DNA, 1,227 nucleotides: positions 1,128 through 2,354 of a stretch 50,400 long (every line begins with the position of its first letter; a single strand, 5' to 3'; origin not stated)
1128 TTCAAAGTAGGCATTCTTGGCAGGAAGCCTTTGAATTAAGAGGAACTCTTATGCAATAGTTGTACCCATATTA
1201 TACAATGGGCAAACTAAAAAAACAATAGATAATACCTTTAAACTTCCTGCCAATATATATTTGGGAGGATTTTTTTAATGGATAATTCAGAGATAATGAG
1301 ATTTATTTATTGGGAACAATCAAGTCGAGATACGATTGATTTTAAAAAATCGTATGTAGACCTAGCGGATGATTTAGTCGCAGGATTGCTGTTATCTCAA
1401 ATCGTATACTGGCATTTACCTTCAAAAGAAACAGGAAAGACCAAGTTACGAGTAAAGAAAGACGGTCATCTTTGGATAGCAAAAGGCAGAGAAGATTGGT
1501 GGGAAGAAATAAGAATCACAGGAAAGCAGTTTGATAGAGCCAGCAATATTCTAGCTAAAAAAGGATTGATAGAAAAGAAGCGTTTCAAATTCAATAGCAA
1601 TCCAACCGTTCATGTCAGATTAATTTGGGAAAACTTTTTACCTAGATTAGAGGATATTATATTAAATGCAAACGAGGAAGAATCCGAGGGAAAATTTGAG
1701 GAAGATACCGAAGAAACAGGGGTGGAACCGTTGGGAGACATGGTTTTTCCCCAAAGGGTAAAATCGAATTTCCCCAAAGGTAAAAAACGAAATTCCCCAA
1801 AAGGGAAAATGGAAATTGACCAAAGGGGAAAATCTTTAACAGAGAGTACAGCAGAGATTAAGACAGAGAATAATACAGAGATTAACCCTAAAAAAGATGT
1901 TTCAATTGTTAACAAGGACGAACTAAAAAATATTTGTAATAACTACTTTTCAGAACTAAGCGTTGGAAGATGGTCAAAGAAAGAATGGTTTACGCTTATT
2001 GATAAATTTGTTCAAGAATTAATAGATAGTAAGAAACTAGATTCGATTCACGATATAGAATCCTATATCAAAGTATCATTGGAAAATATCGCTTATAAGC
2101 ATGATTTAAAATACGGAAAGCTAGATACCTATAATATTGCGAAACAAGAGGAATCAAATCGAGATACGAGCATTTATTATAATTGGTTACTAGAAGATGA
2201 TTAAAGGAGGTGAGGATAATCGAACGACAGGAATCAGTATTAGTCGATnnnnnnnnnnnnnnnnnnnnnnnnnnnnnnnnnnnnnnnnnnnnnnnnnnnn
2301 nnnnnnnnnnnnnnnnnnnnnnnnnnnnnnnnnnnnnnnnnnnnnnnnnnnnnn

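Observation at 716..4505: Temperate phage without an integrase but with a plasmid-type replication/partition operon (predicted plasmid prophage)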

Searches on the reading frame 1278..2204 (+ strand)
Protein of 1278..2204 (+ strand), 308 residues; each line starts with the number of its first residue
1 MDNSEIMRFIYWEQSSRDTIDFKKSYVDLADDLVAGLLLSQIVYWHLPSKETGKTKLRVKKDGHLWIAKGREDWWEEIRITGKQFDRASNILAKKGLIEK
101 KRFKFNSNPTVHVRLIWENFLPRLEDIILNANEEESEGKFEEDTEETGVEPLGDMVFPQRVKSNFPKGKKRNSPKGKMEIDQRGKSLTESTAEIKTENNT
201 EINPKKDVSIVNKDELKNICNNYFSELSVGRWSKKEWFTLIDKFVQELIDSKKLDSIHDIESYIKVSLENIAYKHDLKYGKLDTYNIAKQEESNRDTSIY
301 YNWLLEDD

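Call 6: search_protein_families(library=pfam, proteins=[window:1278-2204:+], max_evalue=0.1)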
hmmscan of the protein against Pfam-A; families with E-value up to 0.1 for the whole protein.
window:1278-2204:+ (308 aa): 0 families

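Call 7: search_protein_families(library=phrogs, proteins=[window:1278-2204:+], max_evalue=0.01)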
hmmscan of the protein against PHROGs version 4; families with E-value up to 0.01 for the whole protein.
window:1278-2204:+ (308 aa): 5 families
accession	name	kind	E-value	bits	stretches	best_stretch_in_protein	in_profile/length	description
phrog_6493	-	DNA, RNA and nucleotide metabolism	3.7e-13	50.4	1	26-236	17-161/261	DnaD-like helicase loader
phrog_9773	-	DNA, RNA and nucleotide metabolism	5.1e-09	37.2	1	29-203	23-156/288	replication initiation O-like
phrog_428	-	DNA, RNA and nucleotide metabolism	8.8e-07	29.4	1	20-219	92-237/455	replication initiation protein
phrog_678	-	DNA, RNA and nucleotide metabolism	0.0002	22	1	17-253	61-240/346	replication initiation O-like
phrog_1347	-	unknown function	0.0079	16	0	19-102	10-81/417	-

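Call 11: search_dna_similar(query=window:1278-2204:+, collection=phages, mode=protein, max_rows=25)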
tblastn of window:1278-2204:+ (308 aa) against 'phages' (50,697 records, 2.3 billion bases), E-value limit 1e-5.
Records with a match: 4; places in all: 4; records where one place covers at least 80% of the query: 0.
Best place of each record, by identity: <60% 4.
By first word of the organism name: Stenotrophomonas 4.
By host as written in the record: Stenotrophomonas maltophilia 4.
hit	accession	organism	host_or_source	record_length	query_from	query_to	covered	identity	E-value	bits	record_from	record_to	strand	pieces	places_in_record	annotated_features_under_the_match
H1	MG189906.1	Stenotrophomonas phage vB_SmaS_DLP_5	Stenotrophomonas maltophilia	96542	40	156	38%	36.1%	2e-9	65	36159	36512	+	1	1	hypothetical protein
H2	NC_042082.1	Stenotrophomonas phage vB_SmaS_DLP_5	Stenotrophomonas maltophilia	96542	40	156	38%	36.1%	2e-9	65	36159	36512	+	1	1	hypothetical protein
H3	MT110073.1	Stenotrophomonas phage vB_SmaS_DLP_3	Stenotrophomonas maltophilia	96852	40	153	37%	36.2%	9e-10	66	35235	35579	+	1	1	hypothetical protein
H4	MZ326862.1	Stenotrophomonas phage Summit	Stenotrophomonas maltophilia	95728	40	153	37%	36.2%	1e-8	62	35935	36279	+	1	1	putative membrane protein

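Call 13: search_dna_similar(query=window:1278-2204:+, collection=plasmids, mode=protein, max_rows=30)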
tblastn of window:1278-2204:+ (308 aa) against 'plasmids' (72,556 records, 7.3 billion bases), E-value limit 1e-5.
Records with a match: 15; places in all: 16; records where one place covers at least 80% of the query: 0.
Best place of each record, by identity: 60-80% 6; <60% 9.
By first word of the organism name: Bacillus 10; Brevibacillus 2; Nostoc 2; Halobacillus 1.
By predicted mobility (MOB-suite, as given by PLSDB): non-mobilizable 11; mobilizable 3; conjugative 1.
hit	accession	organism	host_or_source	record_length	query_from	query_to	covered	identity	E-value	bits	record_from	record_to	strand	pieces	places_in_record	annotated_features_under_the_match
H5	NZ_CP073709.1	Brevibacillus composti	whole organism,hyperthermophilic compost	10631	2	147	47%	59.2%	7e-40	155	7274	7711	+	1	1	hypothetical protein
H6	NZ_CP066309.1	Brevibacillus composti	whole organism,compost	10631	2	147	47%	59.2%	7e-40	155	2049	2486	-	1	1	hypothetical protein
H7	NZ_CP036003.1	Bacillus mycoides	cell culture,soil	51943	9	197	61%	40.8%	5e-31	129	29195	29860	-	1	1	hypothetical protein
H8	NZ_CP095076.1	Halobacillus amylolyticus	single cell,Saltern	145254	8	198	62%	38.2%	2e-25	113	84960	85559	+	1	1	hypothetical protein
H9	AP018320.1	Nostoc sp. HK-01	-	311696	9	186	58%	38.5%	9e-27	117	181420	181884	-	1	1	hypothetical protein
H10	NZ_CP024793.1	Nostoc flagelliforme CCNUN1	cell culture,desert soil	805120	9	170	53%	39.6%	2e-28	122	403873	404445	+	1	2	hypothetical protein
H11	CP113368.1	Bacillus paranthracis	bovine,mixed culture ...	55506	40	187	48%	43.2%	3e-23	107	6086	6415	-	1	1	hypothetical protein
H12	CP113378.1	Bacillus paranthracis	bovine,mixed culture ...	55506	40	187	48%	43.2%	3e-23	107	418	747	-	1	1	hypothetical protein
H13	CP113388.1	Bacillus paranthracis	bovine,mixed culture ...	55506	40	187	48%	43.2%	3e-23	107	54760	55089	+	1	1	hypothetical protein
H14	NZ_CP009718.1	Bacillus thuringiensis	-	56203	40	115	25%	63.2%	9e-22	102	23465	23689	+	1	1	conserved phage C-terminal domain-containing protein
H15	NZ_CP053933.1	Bacillus thuringiensis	-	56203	40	115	25%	63.2%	9e-22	102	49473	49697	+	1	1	conserved phage C-terminal domain-containing protein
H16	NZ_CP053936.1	Bacillus thuringiensis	-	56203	40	115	25%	63.2%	9e-22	102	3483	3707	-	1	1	conserved phage C-terminal domain-containing protein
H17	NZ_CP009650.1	Bacillus pseudomycoides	-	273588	40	115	25%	61.8%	1e-21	102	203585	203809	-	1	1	conserved phage C-terminal domain-containing protein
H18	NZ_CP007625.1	Bacillus pseudomycoides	-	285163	40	115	25%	61.8%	1e-21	102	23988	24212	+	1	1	conserved phage C-terminal domain-containing protein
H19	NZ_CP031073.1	Bacillus mycoides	cell culture,soil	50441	40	115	25%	61.8%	2e-21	101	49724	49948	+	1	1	none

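Call 15: get_annotated_region(hit=H7, flank=8000)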
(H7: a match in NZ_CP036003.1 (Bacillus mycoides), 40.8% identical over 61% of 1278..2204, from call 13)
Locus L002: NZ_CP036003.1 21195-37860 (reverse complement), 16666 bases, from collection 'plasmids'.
description: Bacillus mycoides strain BPN37/1 plasmid p52
organism: Bacillus mycoides (NCBI taxid 1405)
taxonomy: Bacteria; Bacillota; Bacilli; Bacillales; Bacillaceae; Bacillus; Bacillus mycoides
host: -; source: cell culture,soil; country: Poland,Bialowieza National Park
typing (MOB-suite, as given by PLSDB): non-mobilizable
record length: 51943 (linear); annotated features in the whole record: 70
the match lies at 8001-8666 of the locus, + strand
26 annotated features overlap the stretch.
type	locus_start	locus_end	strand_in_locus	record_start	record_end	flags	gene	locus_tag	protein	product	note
CDS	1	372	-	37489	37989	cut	-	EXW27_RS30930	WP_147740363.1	hypothetical protein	-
CDS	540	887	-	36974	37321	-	-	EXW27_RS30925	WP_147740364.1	hypothetical protein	-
CDS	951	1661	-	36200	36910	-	-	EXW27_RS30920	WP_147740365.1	hypothetical protein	-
CDS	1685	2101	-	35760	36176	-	-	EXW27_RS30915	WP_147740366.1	replication terminator protein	-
CDS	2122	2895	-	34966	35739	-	-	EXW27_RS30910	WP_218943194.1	antA/AntB antirepressor family protein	-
CDS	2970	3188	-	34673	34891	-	-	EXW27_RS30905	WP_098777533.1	helix-turn-helix transcriptional regulator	-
CDS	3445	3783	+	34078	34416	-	-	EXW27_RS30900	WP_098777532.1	helix-turn-helix transcriptional regulator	-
CDS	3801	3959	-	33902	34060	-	-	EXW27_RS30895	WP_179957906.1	hypothetical protein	-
CDS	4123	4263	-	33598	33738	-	-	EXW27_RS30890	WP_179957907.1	hypothetical protein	-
CDS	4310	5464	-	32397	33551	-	-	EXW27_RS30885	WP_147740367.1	AimR family lysis-lysogeny pheromone receptor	-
CDS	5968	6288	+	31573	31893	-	-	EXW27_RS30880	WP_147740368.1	helix-turn-helix transcriptional regulator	-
CDS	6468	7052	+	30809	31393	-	-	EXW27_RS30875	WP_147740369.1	DUF4236 domain-containing protein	-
CDS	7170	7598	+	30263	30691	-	-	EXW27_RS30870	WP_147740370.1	stress protein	-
CDS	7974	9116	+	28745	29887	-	-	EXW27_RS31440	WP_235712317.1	hypothetical protein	-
CDS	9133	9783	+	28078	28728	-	-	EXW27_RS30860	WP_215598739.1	hypothetical protein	-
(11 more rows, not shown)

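Call 20: find_homologous_proteins(query=window:1278-2204:+)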
Query window:1278-2204:+ (308 aa): 318 proteins with E <= 0.001 among 1183 candidates; the best 120 are listed.
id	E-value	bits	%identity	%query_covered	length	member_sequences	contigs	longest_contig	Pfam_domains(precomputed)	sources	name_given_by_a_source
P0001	8.8e-202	687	100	100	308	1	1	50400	-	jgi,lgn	jgi:hypothetical protein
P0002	7.5e-133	461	70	99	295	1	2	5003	-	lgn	-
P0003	3.6e-131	455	70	98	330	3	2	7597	-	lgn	-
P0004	4.3e-127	442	67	99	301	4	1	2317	-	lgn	-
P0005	2.2e-90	321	72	71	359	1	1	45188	-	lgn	-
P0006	2.4e-84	301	52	98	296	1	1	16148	-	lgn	-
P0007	5.6e-83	297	53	90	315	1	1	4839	-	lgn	-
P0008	1.1e-77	280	64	62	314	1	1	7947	-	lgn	-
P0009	5.2e-77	277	66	67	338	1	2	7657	-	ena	-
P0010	5.6e-77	277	49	98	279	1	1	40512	-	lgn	-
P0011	8.8e-76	273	62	68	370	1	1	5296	-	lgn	-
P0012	1.5e-75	273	66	65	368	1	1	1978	-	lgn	-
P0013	1.4e-74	269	62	63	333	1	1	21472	-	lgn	-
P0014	2.8e-74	268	61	68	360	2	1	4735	-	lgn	-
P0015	3.5e-74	268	49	97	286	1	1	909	-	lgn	-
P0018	3.9e-72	261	49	98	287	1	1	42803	-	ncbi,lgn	-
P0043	2.7e-52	196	52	64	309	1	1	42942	-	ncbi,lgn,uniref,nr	ncbi:hypothetical protein [Marinisporobacter balticus]|uniref:Uncharacterized protein n=1 Tax=Marini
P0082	8.5e-48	181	46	62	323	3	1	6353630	-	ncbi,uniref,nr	ncbi:hypothetical protein [Brevibacillus brevis]|uniref:hypothetical protein n=1 Tax=Brevibacillus b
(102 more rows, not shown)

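Call 24: find_encoding_contigs(protein=P0001, flank=10000, max_places=4)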
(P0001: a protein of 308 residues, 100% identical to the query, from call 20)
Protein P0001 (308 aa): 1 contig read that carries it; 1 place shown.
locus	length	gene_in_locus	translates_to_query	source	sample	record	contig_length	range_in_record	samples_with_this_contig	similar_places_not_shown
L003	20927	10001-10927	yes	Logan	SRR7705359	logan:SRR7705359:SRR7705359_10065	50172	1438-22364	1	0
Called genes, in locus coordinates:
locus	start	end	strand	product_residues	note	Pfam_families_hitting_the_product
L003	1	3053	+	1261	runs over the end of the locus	PF10805:DUF2730 (faint)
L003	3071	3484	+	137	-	-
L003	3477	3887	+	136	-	-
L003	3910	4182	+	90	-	-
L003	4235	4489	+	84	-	PF04688:Holin_SPP1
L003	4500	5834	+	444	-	PF01520:Amidase_3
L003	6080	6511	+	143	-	-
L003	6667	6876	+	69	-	-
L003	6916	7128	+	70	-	-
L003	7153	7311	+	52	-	-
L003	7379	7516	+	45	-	-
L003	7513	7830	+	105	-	-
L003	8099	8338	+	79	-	-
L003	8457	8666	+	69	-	-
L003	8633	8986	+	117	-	-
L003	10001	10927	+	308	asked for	-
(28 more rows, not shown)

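Call 29: find_encoding_contigs(protein=P0018, flank=10000, max_places=2)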
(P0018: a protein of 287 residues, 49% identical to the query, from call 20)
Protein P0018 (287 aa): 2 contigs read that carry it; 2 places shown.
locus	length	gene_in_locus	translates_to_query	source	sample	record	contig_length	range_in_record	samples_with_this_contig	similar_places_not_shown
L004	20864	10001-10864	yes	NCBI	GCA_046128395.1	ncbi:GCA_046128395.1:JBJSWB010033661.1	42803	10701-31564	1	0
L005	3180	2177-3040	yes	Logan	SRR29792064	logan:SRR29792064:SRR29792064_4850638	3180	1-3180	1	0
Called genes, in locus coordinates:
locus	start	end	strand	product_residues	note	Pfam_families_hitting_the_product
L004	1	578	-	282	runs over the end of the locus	PF03837:RecT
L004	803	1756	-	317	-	PF09588:YqaJ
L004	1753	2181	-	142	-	-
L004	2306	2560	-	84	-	PF01381:HTH_3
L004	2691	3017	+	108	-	-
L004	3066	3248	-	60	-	-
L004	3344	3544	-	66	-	-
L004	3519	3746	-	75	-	PF05154:TM2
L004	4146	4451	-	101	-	-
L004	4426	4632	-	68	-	-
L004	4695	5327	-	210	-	PF00145:DNA_methylase (weak)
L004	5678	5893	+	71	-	-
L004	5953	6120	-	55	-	-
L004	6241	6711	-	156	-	-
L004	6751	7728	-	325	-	PF00145:DNA_methylase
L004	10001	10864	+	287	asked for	-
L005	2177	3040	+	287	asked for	-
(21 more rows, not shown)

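Call 30: find_encoding_contigs(protein=P0005, flank=10000, max_places=2)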
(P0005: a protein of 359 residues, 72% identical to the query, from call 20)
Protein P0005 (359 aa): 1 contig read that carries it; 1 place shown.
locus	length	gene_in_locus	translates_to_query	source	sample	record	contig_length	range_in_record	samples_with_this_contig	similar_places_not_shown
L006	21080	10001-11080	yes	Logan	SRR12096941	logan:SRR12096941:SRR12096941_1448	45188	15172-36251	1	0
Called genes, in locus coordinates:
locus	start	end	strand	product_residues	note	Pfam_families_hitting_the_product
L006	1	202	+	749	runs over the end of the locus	PF04513:Baculo_PEP_C (faint), PF26039:Dcst2 (faint), PF10145:PhageMin_Tail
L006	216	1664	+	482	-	PF05709:Sipho_tail, PF22768:SPP1_Dit (weak)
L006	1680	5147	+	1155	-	PF06605:Prophage_tail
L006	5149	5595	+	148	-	PF07761:DUF1617 (weak)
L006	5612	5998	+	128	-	-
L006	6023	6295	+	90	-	-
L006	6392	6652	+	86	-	PF04688:Holin_SPP1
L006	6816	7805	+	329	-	PF01520:Amidase_3, PF09374:PG_binding_3 (faint), PF01471:PG_binding_1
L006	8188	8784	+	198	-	PF00239:Resolvase, PF13384:HTH_23 (weak)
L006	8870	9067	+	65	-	-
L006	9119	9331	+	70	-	-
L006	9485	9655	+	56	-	-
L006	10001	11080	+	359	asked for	-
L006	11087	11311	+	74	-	-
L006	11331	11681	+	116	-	-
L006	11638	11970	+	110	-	-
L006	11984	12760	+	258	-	PF01656:CbiA, PF02374:ArsA_ATPase (weak), PF06564:CBP_BcsQ, PF09140:MipZ (faint), PF10609:ParA, PF13614:AAA_31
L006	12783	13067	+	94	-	-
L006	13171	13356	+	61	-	-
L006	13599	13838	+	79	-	-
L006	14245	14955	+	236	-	-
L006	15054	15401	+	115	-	-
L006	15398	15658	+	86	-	-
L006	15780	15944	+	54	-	-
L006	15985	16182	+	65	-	PF13338:AbiEi_4 (weak)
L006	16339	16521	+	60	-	-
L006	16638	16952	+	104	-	-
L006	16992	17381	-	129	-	PF12844:HTH_19, PF13560:HTH_31 (weak), PF01381:HTH_3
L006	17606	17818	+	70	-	PF01381:HTH_3, PF13560:HTH_31 (weak)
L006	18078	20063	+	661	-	PF02463:SMC_N (weak), PF13476:AAA_23, PF13555:AAA_29 (weak)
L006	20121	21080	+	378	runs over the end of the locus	-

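Call 37: search_solved_structures(query=A3, max_evalue=10, show_alignments=2)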
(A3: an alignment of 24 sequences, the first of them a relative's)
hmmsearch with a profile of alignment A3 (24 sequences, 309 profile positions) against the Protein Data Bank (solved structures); distinct sequences matched with E-value up to 10: 0.

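Call 43: find_related_loci(query=A3, collection=genome_contigs, flank=10000)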
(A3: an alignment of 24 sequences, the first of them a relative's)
Query A3 (308 aa) in genome_contigs; peptide patterns used: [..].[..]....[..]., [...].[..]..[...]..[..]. (x = any residue, [..] = any of these).
143 stretches matched a pattern; 19 encode a relative of the query (tblastn E <= 1e-3); 19 distinct loci.
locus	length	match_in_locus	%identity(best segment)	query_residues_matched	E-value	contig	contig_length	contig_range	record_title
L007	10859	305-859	52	2-197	9e-59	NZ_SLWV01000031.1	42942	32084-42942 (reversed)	Marinisporobacter balticus strain DSM 102940 Ga0310545_131, whole genome shotgun sequence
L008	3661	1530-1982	52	6-187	6e-55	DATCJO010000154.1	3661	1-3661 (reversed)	MAG TPA_asm: Tissierellaceae bacterium isolate SMAG_U7072 k141_26557, whole genome shotgun sequence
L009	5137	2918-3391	55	3-165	4e-55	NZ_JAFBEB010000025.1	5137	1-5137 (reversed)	Brevibacillus fulvus strain DSM 25523 Ga0454042_25, whole genome shotgun sequence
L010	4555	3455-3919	48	9-186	3e-47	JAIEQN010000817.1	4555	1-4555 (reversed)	MAG: Gemmataceae bacterium isolate co.spades.METABAT.1kb_005 c_000000395667, whole genome shotgun sequence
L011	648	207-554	66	9-125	5e-51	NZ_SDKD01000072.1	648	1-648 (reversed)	Brevibacillus migulae strain CFH S0501 Scaffold72, whole genome shotgun sequence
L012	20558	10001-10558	47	9-203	1e-45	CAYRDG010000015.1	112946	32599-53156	MAG TPA_asm: uncultured Frigoriglobus sp. isolate SRP263991_co5_149 genome assembly, contig: NODE_387_length_112946_cov_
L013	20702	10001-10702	42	5-202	9e-48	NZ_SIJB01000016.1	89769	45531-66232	Chengkuizengella marina strain YPA3-1-1 contig16, whole genome shotgun sequence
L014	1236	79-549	48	9-187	1e-47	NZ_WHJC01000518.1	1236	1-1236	Clostridium tarantellae strain DSM 3997 contig518, whole genome shotgun sequence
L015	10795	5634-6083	48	8-187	3e-45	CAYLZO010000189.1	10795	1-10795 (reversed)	MAG TPA_asm: uncultured Anaerolineaceae bacterium isolate SRP141376_co1_201 genome assembly, contig: NODE_11346_length_1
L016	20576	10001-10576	45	9-198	3e-45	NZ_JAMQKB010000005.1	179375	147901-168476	Terrihalobacillus insolitus strain 3ASR75-11 NODE_5_length_179375_cov_130.820020, whole genome shotgun sequence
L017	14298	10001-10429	53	9-146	7e-44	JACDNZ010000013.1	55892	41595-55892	MAG: Thermosipho sp. (in: Bacteria) isolate GB_MAG8_064 c_000000000444, whole genome shotgun sequence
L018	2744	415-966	41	8-211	5e-41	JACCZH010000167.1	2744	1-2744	MAG: Chloroflexia bacterium isolate MGR_bin225 SD2897-2912_k127_1516063, whole genome shotgun sequence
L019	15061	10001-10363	51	9-130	2e-39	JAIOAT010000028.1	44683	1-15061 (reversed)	MAG: Chloroflexota bacterium isolate S1bins113 c_000000000028, whole genome shotgun sequence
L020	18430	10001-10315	59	9-115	1e-38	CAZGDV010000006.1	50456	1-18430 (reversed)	MAG TPA_asm: uncultured Dehalococcoidia bacterium isolate binchicken_co334_68 genome assembly, contig: NODE_992_length_5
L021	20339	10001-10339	55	8-121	1e-37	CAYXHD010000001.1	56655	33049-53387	MAG TPA_asm: uncultured Candidatus Saccharibacteria bacterium isolate SRP286056_co1_468 genome assembly, contig: NODE_52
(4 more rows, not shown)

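Call 44: predict_structure(alignment_id=A3)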
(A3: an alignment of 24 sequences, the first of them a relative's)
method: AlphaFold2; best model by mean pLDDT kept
length: 308 residues; sequences in the alignment: 24
mean_pLDDT: 67.7   pTM: 0.44
mean pLDDT of the five models: 67.7, 67.1, 66.6, 66.5, 62.2
residues with pLDDT >= 90: 60; 70-90: 121; 50-70: 23; < 50: 104
segments of 3 or more residues with pLDDT < 50: 135-210, 282-302, 304-308
pLDDT, mean of each block of 10 residues (from residue 1): 76 65 86 94 85 73 86 88 95 95 82 92 86 48 34 37 37 32 35 30 35 84 85 85 86 74 86 77 43 42 37
secondary structure, 60 per line:
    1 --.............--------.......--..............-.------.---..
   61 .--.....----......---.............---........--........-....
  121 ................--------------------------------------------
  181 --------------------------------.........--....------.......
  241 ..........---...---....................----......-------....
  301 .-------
elements in order: H3-15 H24-30 H33-46 E59-61 E64-68 H73-78 H82-94 E98-105 E108-115 H117-136 H213-221 H224-227 H234-250 H260-279 H284-289 H297-301
